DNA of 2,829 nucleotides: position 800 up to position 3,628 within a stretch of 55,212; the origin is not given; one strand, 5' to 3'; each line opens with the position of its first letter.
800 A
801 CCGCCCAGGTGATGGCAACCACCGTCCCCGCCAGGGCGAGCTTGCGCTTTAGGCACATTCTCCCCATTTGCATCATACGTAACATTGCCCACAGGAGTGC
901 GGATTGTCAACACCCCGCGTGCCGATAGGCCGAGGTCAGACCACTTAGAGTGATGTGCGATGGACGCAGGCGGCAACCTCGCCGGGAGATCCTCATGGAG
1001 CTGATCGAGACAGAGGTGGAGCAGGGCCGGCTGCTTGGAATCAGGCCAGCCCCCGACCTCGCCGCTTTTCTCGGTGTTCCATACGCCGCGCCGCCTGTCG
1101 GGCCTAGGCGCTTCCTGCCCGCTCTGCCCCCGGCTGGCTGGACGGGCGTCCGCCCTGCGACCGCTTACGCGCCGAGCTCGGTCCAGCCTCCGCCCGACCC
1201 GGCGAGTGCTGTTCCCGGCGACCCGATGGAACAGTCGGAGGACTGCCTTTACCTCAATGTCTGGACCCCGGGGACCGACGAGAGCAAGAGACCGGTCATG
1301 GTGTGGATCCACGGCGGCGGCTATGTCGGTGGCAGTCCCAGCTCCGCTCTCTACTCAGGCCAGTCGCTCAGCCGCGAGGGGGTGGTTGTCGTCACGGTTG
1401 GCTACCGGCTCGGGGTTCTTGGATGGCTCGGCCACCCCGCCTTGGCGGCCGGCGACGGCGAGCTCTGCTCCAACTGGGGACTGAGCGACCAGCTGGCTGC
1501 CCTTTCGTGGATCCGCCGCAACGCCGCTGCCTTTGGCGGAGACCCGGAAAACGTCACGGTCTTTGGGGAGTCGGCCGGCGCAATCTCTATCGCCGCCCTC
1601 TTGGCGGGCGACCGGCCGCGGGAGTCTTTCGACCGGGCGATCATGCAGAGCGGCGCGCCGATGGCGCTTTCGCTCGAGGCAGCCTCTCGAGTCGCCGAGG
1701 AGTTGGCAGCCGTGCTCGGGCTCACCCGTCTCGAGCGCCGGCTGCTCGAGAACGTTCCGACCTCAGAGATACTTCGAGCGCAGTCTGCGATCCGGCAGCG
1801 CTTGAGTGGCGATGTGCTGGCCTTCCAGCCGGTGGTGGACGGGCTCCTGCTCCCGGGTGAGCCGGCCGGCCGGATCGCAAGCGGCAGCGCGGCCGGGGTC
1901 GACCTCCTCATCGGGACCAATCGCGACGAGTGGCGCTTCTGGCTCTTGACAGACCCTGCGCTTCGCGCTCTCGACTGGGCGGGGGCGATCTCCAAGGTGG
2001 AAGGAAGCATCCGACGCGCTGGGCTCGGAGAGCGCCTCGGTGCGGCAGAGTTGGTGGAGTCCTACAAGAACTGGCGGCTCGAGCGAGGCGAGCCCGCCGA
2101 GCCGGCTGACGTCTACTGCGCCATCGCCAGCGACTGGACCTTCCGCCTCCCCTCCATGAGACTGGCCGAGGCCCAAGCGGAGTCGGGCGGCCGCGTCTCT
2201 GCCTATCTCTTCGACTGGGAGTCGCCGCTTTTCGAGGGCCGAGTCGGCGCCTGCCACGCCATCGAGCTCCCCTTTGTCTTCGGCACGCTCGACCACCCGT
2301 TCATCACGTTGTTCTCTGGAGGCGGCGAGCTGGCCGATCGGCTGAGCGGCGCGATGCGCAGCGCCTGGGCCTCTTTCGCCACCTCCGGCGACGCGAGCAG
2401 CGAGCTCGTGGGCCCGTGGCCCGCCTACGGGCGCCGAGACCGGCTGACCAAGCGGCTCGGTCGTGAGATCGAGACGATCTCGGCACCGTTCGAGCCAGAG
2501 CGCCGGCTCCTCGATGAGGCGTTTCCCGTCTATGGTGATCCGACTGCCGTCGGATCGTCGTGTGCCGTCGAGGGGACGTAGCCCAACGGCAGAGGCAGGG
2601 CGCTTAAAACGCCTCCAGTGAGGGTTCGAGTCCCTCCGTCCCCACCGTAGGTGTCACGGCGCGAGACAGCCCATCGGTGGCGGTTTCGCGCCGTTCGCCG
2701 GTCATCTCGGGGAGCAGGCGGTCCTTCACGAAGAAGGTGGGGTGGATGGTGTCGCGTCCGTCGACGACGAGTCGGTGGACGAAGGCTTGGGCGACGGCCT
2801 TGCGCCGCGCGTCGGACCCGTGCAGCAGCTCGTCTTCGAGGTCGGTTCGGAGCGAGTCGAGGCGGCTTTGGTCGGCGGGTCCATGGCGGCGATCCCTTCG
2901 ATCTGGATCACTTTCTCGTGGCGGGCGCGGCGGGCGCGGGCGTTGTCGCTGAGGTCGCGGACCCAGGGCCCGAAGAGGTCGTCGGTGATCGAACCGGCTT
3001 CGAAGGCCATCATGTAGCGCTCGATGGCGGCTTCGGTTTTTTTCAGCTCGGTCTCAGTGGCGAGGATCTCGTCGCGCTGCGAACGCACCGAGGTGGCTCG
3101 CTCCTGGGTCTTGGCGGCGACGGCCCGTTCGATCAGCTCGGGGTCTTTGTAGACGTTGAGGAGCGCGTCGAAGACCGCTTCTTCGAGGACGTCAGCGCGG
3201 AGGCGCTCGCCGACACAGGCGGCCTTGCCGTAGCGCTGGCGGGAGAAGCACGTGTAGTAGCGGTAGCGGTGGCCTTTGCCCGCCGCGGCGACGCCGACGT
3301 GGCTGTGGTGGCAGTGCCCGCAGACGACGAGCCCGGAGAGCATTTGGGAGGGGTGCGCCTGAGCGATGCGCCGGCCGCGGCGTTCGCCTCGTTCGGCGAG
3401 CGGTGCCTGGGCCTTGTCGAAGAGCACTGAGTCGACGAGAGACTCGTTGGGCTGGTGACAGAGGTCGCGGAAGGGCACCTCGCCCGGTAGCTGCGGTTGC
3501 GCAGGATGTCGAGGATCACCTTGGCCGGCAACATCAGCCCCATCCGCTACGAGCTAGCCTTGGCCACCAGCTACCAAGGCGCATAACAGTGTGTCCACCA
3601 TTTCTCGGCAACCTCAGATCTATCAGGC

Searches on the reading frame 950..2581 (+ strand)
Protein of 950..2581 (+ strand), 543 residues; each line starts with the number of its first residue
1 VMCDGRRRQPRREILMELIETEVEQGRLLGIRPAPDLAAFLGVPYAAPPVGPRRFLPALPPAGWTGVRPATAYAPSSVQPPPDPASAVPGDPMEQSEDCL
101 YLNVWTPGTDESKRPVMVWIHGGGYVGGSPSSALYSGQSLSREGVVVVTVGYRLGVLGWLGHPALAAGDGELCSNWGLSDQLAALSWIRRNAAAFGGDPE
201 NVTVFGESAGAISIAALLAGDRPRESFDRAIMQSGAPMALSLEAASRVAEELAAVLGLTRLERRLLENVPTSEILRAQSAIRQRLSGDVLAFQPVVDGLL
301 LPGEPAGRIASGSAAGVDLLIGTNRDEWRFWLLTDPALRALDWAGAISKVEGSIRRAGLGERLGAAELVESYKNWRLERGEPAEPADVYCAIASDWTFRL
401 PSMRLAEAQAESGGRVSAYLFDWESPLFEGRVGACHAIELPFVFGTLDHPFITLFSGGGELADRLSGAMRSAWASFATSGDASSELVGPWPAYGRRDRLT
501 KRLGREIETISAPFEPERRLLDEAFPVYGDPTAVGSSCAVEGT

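Call 52: search_protein_families(library=pfam, proteins=[window:950-2581:+], max_evalue=0.0001)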
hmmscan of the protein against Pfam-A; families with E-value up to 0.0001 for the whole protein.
window:950-2581:+ (543 aa): 3 families
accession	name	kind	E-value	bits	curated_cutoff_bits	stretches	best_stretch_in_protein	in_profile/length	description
PF00135.34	COesterase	-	5.9e-103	346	27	1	22-504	6-497/515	Carboxylesterase family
PF20434.5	BD-FAE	-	3.6e-13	50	26.8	1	102-232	1-120/215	BD-FAE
PF07859.19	Abhydrolase_3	-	1.7e-10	41.5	25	1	117-218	1-89/210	alpha/beta hydrolase fold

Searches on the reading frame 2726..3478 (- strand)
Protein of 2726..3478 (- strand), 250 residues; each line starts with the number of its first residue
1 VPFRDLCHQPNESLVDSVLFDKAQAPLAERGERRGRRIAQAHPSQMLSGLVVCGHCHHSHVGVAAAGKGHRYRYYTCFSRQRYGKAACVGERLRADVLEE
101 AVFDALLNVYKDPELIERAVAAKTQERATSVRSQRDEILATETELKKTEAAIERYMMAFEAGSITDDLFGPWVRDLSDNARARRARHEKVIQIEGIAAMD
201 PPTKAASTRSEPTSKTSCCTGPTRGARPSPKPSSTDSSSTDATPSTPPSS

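Call 52: search_protein_families(library=pfam, proteins=[window:2726-3478:-], max_evalue=0.0001)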
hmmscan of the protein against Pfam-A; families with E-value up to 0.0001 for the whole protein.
window:2726-3478:- (250 aa): 1 family
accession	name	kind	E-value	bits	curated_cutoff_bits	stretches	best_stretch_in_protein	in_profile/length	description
PF13408.12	Zn_ribbon_recom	-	3.3e-15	56.6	25.3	1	46-106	1-57/58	Recombinase zinc beta ribbon domain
